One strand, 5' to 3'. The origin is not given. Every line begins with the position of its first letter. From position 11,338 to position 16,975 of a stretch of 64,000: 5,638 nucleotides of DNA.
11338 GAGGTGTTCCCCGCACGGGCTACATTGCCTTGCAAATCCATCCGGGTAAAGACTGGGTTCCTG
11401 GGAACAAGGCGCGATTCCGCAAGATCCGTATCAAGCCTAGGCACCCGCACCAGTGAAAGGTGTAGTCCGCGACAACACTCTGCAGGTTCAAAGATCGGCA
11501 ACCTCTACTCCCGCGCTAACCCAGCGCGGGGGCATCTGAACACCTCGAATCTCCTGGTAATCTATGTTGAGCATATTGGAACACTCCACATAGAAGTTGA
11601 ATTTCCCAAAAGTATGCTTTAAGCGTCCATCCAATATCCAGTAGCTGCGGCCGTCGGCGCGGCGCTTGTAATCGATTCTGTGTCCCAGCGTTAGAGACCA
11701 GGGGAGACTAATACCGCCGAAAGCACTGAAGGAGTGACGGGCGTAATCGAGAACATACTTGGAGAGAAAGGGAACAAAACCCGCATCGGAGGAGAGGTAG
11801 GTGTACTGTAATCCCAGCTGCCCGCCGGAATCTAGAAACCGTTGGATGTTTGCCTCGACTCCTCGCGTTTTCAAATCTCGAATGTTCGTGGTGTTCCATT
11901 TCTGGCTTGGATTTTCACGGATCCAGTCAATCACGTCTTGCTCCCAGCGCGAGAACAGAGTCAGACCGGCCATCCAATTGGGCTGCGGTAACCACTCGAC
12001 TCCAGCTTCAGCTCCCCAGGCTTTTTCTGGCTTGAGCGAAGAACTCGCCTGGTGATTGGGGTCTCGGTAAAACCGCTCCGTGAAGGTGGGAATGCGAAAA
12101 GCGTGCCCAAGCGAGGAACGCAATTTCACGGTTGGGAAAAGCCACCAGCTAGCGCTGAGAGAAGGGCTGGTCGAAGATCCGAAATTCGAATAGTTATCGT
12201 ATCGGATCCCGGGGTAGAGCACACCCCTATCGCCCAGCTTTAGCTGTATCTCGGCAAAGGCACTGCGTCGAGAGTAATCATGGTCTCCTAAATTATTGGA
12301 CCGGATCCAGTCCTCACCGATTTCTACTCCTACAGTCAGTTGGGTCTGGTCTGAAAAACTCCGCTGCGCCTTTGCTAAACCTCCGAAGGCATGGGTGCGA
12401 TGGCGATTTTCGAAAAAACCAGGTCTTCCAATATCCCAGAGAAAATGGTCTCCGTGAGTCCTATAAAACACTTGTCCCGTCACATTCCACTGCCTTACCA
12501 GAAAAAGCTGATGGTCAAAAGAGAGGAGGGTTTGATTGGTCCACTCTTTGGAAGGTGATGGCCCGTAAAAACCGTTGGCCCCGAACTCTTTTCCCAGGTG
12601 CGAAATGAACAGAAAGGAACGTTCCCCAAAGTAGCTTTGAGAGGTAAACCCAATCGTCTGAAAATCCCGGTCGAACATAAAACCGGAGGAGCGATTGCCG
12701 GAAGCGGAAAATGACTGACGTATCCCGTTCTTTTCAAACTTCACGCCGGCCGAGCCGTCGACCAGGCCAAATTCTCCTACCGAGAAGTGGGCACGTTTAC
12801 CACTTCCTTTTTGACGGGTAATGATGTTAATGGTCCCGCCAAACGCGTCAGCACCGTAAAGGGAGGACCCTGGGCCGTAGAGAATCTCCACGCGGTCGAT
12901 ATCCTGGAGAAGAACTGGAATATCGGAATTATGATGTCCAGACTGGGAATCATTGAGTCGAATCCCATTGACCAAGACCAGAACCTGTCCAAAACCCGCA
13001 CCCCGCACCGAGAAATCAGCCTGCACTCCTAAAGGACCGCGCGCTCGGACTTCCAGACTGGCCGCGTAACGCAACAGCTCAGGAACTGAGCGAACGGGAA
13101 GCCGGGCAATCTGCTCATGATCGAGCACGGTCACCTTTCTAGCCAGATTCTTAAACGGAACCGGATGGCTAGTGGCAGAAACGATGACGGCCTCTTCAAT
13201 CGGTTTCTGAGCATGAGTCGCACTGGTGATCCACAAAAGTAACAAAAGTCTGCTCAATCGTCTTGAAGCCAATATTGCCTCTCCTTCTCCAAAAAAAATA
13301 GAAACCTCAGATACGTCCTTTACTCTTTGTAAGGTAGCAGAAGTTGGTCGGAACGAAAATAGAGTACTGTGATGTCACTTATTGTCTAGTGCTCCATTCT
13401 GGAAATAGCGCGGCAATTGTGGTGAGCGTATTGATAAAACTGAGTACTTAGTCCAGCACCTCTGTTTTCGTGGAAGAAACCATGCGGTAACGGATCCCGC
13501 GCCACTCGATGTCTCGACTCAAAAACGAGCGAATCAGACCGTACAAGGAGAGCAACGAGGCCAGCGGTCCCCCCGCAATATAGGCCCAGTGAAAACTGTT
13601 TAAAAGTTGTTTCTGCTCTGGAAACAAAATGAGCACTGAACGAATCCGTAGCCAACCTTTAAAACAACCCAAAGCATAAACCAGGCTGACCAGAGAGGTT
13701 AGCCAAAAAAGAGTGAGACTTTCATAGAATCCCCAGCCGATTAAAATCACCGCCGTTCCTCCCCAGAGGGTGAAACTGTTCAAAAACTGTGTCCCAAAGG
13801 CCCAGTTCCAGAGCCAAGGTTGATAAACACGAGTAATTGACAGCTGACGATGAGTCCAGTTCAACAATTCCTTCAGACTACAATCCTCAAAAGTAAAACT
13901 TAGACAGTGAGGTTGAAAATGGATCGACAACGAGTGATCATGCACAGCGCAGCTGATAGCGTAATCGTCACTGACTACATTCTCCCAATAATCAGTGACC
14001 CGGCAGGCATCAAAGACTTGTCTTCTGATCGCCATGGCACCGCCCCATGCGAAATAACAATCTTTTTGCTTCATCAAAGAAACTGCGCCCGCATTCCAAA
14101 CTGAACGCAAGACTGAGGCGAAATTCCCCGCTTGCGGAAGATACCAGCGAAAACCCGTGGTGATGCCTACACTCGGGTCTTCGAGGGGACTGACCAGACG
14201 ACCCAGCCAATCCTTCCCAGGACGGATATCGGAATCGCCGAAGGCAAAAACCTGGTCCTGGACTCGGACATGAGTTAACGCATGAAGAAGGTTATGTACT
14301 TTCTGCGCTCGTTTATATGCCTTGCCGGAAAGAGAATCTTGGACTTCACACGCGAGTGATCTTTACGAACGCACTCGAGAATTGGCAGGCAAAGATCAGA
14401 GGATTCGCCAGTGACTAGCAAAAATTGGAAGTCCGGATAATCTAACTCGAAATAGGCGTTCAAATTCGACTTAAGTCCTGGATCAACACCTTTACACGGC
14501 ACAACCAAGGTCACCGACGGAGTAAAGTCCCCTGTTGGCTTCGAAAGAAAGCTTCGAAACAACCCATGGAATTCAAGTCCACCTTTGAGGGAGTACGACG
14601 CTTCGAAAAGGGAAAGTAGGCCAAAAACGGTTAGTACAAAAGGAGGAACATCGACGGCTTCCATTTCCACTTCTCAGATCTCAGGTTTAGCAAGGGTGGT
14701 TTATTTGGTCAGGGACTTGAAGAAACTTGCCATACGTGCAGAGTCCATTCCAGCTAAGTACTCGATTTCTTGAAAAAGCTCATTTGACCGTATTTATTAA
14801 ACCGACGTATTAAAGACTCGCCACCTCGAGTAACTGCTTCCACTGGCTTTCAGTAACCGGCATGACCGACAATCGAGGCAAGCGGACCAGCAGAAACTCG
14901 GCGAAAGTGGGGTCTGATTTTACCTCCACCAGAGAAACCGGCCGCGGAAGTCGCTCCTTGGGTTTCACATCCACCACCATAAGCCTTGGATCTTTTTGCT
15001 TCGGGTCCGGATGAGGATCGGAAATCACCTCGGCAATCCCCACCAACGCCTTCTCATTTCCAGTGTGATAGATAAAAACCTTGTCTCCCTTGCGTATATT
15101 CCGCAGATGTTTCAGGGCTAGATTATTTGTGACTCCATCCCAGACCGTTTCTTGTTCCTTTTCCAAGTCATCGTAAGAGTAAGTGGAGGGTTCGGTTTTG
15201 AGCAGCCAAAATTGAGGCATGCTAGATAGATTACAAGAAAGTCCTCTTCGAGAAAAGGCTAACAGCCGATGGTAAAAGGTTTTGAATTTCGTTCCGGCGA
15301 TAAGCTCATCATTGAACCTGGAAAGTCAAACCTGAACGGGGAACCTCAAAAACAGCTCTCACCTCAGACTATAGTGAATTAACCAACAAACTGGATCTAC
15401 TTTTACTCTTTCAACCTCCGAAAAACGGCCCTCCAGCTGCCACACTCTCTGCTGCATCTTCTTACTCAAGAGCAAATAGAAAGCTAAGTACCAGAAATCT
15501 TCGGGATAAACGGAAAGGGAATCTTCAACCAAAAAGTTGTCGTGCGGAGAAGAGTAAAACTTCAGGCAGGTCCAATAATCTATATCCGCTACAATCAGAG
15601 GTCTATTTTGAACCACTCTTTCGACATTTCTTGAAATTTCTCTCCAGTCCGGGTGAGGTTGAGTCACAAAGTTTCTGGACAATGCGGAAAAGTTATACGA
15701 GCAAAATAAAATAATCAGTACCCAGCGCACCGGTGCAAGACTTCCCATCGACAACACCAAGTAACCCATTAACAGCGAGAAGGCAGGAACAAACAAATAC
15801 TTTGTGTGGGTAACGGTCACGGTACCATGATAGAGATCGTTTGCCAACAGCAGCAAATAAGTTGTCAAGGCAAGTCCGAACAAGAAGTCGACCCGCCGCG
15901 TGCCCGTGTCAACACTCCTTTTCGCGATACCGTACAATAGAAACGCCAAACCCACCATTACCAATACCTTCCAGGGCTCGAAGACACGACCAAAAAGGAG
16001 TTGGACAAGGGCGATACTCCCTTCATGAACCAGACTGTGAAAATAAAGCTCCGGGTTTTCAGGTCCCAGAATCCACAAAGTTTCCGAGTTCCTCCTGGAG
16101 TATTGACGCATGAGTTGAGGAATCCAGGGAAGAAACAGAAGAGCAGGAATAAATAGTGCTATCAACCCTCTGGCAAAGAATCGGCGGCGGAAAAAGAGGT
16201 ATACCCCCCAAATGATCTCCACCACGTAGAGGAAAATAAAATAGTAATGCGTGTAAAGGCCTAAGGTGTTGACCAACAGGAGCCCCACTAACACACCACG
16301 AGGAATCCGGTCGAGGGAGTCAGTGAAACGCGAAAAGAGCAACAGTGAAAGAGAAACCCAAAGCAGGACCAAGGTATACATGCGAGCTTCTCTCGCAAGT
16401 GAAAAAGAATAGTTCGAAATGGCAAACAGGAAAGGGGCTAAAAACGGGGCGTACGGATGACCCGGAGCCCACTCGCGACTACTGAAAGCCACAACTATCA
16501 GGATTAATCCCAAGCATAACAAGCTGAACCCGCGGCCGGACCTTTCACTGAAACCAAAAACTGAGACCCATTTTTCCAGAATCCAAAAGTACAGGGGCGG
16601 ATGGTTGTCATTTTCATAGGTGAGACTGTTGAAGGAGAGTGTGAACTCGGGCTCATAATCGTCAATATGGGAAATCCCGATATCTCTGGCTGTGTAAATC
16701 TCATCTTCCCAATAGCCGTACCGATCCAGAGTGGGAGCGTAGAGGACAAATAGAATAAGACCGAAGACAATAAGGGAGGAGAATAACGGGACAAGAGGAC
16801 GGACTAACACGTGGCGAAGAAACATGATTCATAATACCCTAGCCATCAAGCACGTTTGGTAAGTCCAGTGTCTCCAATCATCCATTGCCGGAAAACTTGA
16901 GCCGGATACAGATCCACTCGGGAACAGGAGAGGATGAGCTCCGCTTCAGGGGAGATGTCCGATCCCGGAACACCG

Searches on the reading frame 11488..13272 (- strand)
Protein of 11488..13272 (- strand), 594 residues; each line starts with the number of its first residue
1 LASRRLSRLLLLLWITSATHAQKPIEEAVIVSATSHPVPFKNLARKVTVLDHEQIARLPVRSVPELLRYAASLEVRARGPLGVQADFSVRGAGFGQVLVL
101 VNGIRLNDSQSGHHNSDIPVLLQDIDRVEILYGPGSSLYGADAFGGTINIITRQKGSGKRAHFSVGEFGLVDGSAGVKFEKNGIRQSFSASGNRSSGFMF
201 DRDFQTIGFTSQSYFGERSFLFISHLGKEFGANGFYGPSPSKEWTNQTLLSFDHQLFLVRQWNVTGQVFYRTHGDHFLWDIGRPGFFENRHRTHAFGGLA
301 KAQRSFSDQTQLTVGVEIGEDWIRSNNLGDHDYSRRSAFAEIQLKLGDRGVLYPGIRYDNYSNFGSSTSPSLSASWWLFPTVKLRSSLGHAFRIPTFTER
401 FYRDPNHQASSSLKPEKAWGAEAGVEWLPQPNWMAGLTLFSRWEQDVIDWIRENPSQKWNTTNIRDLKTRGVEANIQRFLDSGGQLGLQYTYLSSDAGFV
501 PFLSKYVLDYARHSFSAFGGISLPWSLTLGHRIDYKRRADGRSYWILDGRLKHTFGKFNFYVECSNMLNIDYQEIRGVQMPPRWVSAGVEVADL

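Call 16: search_protein_families(library=pfam, proteins=[window:11488-13272:-], max_evalue=0.01)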
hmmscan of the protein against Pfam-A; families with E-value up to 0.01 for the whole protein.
window:11488-13272:- (594 aa): 2 families
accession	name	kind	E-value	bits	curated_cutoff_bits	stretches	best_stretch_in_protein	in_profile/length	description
PF00593.30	TonB_dep_Rec_b-barrel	-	1.3e-31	111.4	27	1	191-563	14-432/436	TonB dependent receptor-like, beta-barrel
PF07715.20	Plug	-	1.2e-21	77.6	23.9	1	42-147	4-107/107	TonB-dependent Receptor Plug Domain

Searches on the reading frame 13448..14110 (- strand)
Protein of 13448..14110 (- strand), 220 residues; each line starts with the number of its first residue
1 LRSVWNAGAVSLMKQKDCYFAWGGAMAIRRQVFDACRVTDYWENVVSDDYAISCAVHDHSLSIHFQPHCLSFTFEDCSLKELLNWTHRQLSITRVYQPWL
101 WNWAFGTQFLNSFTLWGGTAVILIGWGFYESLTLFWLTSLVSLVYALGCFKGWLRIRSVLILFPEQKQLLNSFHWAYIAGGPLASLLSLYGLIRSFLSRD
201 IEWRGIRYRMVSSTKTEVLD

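Call 16: search_protein_families(library=pfam, proteins=[window:13448-14110:-], max_evalue=0.01)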
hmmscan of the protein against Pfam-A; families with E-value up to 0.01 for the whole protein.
window:13448-14110:- (220 aa): 2 families
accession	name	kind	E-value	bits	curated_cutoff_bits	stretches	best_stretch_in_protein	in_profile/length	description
PF13641.12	Glyco_tranf_2_3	-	0.00018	22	27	1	22-88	160-226/230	Glycosyltransferase like family 2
PF13506.12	Glyco_transf_21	-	0.0053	16.7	21.7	1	11-84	92-167/174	Glycosyl transferase family 21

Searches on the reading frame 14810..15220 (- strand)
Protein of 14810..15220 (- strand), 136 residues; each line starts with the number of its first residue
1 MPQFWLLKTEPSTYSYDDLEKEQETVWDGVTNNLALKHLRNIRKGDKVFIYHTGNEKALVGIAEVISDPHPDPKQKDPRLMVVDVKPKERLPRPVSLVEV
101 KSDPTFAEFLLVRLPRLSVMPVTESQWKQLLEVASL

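Call 32: search_protein_families(library=pfam, proteins=[window:14810-15220:-], max_evalue=0.001)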
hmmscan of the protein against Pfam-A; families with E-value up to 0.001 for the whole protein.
window:14810-15220:- (136 aa): 1 family
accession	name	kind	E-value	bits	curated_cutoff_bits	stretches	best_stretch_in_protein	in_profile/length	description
PF01878.24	EVE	-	1.3e-42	145.6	23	1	3-132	1-144/145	EVE domain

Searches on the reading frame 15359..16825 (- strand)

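Call 32: search_protein_families(library=pfam, proteins=[window:15359-16825:-], max_evalue=0.001)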
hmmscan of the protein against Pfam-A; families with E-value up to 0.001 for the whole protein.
window:15359-16825:- (488 aa): 1 family
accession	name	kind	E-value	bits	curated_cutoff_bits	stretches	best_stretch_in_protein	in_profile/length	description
PF13231.12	PMT_2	-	3.1e-08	34.4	26.1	1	74-235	1-155/160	Dolichyl-phosphate-mannose-protein mannosyltransferase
